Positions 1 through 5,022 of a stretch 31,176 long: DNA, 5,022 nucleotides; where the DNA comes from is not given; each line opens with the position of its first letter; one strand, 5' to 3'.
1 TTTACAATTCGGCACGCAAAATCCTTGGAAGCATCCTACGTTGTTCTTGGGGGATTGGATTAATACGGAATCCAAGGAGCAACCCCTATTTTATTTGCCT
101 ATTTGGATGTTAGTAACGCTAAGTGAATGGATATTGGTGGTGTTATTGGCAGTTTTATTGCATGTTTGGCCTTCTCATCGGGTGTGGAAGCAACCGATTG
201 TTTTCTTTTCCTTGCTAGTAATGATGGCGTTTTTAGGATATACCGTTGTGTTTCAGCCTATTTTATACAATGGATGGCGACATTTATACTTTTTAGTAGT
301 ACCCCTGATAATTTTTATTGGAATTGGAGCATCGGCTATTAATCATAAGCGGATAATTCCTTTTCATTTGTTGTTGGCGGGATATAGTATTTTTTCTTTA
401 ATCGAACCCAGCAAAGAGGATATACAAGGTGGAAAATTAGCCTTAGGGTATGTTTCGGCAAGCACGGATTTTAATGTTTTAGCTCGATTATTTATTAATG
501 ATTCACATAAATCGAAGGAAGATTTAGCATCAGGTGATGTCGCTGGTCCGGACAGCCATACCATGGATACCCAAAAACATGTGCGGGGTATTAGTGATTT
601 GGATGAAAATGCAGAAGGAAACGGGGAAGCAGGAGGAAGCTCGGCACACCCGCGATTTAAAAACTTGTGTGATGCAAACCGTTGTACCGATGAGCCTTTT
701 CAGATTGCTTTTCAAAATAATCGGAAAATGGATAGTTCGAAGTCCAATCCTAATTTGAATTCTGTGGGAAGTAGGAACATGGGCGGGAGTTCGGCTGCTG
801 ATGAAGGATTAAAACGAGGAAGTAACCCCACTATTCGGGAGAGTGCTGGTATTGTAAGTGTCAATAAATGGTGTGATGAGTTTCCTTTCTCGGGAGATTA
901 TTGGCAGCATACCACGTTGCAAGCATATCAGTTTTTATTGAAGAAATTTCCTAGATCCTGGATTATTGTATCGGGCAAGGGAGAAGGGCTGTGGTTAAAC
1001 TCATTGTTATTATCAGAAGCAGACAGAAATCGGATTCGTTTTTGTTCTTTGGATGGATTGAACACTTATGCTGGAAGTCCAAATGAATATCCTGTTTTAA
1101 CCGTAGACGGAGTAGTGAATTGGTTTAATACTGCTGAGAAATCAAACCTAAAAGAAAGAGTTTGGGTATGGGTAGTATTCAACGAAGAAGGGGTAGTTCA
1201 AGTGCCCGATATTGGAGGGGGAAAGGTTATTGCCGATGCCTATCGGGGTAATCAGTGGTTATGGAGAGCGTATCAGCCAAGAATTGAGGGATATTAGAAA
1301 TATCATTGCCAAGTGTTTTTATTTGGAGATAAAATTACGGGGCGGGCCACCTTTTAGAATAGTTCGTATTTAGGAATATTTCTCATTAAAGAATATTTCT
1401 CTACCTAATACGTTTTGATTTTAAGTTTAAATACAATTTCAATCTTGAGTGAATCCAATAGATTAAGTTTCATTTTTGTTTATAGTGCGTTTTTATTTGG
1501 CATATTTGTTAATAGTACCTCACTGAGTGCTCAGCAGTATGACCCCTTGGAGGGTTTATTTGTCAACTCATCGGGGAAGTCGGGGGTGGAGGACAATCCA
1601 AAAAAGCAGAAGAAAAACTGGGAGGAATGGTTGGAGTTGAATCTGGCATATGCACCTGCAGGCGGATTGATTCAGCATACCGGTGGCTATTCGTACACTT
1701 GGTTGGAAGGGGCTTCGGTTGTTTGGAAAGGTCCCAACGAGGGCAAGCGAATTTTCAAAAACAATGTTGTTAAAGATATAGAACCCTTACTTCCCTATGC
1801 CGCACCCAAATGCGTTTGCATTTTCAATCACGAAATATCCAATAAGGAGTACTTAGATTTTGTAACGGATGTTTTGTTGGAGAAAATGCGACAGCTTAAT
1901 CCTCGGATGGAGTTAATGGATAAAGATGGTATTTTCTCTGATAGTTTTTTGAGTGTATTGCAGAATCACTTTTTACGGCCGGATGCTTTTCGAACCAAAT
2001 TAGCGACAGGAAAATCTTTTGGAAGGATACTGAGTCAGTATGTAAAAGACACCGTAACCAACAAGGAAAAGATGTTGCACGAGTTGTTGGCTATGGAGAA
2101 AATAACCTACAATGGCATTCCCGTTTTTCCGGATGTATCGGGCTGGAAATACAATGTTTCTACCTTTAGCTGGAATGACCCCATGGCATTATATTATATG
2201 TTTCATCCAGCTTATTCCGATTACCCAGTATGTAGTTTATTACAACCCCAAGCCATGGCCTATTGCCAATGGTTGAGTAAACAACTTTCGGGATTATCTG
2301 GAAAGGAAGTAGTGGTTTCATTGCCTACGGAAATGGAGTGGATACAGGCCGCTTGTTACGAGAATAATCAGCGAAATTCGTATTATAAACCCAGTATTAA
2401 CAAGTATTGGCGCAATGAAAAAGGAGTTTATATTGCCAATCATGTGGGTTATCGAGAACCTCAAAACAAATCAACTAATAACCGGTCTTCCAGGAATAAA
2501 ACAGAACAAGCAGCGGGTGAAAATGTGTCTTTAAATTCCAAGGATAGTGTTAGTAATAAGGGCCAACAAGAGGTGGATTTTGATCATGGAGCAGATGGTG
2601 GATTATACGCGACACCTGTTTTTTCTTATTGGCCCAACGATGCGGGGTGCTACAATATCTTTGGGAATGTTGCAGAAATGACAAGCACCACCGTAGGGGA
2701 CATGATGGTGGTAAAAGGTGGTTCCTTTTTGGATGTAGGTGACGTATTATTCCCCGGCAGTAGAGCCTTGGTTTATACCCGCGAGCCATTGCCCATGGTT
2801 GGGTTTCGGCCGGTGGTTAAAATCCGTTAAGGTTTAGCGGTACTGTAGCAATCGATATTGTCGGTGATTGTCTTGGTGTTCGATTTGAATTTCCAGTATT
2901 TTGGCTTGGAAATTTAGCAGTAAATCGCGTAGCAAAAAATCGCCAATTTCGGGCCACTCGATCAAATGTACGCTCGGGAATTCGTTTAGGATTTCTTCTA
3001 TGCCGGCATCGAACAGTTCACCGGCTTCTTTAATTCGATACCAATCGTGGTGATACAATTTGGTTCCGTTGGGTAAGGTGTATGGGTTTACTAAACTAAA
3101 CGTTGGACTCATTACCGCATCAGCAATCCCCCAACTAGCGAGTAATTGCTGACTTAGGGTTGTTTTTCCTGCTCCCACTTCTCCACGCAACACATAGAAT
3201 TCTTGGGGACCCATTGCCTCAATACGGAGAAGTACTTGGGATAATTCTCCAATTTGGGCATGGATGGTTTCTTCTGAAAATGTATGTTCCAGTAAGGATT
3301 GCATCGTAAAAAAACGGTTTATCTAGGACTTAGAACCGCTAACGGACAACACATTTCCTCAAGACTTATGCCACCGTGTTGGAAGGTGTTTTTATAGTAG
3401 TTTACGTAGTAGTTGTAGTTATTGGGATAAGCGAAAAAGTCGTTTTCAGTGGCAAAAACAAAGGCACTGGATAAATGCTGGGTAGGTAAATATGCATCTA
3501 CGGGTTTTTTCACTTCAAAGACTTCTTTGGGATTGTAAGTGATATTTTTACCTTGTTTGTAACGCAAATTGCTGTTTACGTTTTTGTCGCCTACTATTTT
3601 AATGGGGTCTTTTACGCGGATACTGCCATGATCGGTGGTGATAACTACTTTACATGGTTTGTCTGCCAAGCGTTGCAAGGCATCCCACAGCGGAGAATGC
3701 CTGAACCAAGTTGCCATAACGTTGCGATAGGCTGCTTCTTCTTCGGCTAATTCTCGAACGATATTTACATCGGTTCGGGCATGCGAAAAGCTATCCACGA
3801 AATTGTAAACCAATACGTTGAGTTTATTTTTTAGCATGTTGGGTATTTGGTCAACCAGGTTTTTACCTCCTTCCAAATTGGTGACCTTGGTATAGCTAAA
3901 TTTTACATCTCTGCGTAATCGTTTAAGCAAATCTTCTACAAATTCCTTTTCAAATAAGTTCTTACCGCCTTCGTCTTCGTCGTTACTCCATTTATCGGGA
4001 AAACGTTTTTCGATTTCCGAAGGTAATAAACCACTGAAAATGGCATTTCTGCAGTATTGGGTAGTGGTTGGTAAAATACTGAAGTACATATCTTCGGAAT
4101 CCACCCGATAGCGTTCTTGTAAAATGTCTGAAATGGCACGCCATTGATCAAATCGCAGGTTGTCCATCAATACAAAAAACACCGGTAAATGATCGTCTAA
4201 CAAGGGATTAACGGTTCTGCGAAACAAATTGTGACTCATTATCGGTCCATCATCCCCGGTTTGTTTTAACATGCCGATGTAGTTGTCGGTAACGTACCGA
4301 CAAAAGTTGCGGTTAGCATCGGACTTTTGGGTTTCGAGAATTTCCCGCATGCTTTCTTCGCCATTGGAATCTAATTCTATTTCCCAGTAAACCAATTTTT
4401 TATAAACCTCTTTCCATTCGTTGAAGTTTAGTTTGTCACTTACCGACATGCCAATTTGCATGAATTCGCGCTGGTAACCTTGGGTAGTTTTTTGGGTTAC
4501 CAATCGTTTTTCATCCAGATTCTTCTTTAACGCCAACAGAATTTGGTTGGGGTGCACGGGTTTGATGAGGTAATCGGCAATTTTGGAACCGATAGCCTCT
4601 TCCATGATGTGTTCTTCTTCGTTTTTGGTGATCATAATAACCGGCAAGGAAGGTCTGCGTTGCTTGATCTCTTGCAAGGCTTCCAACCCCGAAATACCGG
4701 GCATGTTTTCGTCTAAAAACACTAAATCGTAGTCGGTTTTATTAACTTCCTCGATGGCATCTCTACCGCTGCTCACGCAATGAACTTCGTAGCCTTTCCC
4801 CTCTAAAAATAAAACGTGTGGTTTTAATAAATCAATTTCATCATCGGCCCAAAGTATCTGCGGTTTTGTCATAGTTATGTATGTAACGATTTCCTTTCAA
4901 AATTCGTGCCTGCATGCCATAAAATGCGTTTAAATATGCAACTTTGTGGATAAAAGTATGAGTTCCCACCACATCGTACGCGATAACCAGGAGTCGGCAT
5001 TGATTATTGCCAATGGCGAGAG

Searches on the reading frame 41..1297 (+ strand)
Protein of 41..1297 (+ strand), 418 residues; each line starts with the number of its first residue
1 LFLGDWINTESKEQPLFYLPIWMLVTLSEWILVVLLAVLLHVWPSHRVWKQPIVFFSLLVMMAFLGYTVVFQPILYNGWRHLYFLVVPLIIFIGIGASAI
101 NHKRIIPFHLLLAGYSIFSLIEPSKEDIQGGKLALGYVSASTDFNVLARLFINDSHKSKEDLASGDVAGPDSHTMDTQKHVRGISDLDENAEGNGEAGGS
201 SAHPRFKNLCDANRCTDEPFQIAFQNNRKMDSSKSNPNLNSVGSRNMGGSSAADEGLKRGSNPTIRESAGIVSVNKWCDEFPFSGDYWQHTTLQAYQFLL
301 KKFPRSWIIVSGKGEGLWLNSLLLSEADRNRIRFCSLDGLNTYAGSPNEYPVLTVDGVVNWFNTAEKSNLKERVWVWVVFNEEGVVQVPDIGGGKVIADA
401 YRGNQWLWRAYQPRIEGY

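Call 67: search_protein_families(library=pfam, proteins=[window:41-1297:+], max_evalue=0.001)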
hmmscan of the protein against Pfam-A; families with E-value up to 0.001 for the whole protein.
window:41-1297:+ (418 aa): 0 families

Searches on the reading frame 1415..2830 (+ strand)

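Call 67: search_protein_families(library=pfam, proteins=[window:1415-2830:+], max_evalue=0.001)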
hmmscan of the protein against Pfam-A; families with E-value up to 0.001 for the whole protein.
window:1415-2830:+ (471 aa): 1 family
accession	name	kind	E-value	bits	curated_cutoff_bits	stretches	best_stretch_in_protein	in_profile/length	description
PF03781.23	FGE-sulfatase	-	5.5e-19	69.3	23.3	2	136-362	39-163/255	Sulfatase-modifying factor enzyme 1-like domain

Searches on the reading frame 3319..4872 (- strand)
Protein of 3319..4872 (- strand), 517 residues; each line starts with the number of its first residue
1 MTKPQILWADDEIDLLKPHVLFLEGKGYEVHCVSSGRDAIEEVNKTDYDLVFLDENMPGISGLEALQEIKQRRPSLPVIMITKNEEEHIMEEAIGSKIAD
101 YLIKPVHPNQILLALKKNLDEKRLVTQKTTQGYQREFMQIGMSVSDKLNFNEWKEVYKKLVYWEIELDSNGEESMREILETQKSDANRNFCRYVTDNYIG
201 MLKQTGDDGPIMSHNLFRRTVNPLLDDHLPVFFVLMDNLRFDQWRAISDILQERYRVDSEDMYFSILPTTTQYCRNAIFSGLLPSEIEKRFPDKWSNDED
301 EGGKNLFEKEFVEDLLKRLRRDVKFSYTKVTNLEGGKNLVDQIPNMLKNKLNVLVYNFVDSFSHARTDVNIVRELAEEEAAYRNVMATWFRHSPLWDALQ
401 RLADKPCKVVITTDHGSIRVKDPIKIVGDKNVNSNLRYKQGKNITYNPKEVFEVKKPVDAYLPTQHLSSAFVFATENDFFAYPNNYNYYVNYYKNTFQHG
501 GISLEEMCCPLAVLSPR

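Call 67: search_protein_families(library=pfam, proteins=[window:3319-4872:-], max_evalue=0.001)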
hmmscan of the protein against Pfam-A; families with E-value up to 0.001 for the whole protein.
window:3319-4872:- (517 aa): 2 families
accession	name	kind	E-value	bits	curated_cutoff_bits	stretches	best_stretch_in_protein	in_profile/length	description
PF00072.30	Response_reg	-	1.7e-26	93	30.2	1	6-115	1-110/111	Response regulator receiver domain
PF08665.17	PglZ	-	5.2e-26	92.2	25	1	231-423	3-178/179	PglZ domain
